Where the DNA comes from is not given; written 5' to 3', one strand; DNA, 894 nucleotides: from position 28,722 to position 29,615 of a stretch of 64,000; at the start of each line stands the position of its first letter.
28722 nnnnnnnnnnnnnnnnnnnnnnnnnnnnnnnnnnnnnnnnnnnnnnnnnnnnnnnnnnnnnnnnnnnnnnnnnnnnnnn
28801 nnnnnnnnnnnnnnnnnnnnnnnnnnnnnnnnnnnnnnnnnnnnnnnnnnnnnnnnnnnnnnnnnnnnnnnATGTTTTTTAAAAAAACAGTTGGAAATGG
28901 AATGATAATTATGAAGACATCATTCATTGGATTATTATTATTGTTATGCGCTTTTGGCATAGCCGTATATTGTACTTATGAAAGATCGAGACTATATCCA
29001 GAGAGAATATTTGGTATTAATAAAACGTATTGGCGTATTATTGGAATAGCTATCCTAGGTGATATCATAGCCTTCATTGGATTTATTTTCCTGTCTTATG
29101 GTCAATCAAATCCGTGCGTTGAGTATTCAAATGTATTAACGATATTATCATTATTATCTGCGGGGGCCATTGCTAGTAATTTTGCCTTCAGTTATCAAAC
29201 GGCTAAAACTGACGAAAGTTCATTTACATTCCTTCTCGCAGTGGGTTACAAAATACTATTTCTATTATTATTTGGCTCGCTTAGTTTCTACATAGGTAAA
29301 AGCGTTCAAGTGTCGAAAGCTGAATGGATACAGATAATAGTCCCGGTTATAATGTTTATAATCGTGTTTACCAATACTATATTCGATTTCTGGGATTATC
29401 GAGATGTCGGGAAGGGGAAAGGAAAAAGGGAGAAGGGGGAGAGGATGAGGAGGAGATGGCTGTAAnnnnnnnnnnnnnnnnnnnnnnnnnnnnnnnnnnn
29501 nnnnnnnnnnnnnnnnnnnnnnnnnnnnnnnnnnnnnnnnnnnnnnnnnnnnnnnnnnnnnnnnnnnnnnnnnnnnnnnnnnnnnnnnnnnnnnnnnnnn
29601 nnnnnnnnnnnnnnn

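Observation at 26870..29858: AT-rich ~3 kb islet beside tRNA-His carrying a ParB/Srx-HTH-nuclease-like fusion and a 5-TM partner: candidate undescribed two-gene module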

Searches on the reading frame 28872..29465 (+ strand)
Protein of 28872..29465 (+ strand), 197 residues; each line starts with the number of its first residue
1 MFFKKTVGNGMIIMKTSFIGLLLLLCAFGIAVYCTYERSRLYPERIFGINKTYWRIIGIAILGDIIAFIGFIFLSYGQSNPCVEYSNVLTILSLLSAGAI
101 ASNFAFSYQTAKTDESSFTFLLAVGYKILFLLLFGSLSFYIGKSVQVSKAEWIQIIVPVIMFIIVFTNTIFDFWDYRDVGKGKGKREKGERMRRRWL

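Call 4: search_protein_families(library=pfam, proteins=[window:28872-29465:+], max_evalue=1)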
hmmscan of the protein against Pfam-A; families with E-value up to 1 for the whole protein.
window:28872-29465:+ (197 aa): 2 families
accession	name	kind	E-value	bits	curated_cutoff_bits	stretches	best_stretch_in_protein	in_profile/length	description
PF20479.3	TMEM128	-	0.054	14.4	23.9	1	18-73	41-96/124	TMEM128 protein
PF03419.18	Peptidase_U4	-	0.78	9.4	28.4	1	45-175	24-138/284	Sporulation factor SpoIIGA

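Call 5: search_protein_families(library=padloc, proteins=[window:28872-29465:+], max_evalue=1)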
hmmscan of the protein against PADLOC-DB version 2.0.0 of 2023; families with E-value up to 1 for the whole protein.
window:28872-29465:+ (197 aa): 0 families

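Call 6: search_protein_families(library=ncbifam, proteins=[window:28872-29465:+], max_evalue=1)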
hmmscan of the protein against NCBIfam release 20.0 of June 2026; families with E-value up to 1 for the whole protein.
window:28872-29465:+ (197 aa): 2 families
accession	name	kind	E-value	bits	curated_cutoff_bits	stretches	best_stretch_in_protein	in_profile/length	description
NF045951.1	MAG0110_fam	subfamily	0.0018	17.6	98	1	16-139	12-135/237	MAG0110 family membrane protein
TIGR03025.1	EPS_sugtrans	subfamily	0.71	9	295.55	1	66-175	5-115/445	exopolysaccharide biosynthesis polyprenyl glycosylphosphotransferase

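Call 16: find_homologous_proteins(query=window:28872-29465:+)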
Query window:28872-29465:+ (197 aa): 3 proteins with E <= 0.001 among 376 candidates.
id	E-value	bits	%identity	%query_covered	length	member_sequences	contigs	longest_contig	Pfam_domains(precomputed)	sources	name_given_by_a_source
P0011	1.1e-115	402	99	95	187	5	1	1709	-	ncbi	-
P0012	2.5e-59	218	65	86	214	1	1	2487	-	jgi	jgi:hypothetical protein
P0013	5.7e-41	159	55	74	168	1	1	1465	-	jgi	jgi:hypothetical protein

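Call 17: find_encoding_contigs(protein=P0011, flank=8000, max_places=4)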
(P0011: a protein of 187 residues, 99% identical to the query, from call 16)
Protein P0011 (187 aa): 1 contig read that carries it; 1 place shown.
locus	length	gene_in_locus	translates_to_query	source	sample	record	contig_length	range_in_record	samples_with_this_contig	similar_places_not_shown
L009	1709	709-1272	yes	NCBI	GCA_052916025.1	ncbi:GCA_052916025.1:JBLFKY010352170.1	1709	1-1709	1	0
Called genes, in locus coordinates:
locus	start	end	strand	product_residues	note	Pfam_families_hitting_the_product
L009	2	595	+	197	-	?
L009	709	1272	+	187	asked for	-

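Call 18: find_encoding_contigs(protein=P0012, flank=8000, max_places=3)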
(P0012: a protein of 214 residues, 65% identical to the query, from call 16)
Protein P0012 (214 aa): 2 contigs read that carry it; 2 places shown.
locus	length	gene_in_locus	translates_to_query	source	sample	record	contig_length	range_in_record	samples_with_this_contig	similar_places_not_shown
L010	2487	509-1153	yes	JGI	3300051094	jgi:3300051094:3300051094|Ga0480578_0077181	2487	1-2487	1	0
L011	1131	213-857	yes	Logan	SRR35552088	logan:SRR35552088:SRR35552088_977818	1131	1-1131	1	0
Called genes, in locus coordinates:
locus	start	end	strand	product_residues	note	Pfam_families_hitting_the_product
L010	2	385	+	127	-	?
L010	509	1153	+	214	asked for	-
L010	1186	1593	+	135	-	PF14384:BrnA_antitoxin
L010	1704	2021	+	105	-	-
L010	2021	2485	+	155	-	?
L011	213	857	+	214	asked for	-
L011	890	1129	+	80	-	?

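Call 19: find_encoding_contigs(protein=P0013, flank=8000, max_places=3)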
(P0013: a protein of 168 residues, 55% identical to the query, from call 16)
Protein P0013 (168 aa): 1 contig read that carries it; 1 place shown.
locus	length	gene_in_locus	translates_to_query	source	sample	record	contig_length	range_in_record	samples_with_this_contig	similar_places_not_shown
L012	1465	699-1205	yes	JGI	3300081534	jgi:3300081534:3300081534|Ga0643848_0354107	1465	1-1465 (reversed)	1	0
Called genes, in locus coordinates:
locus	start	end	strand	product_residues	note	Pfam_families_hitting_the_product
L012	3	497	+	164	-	?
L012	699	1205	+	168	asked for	-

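Call 71: search_protein_families(library=phrogs, proteins=[window:28872-29462:+], max_evalue=0.01)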
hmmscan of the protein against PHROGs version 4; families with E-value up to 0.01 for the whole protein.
window:28872-29462:+ (197 aa): 0 families
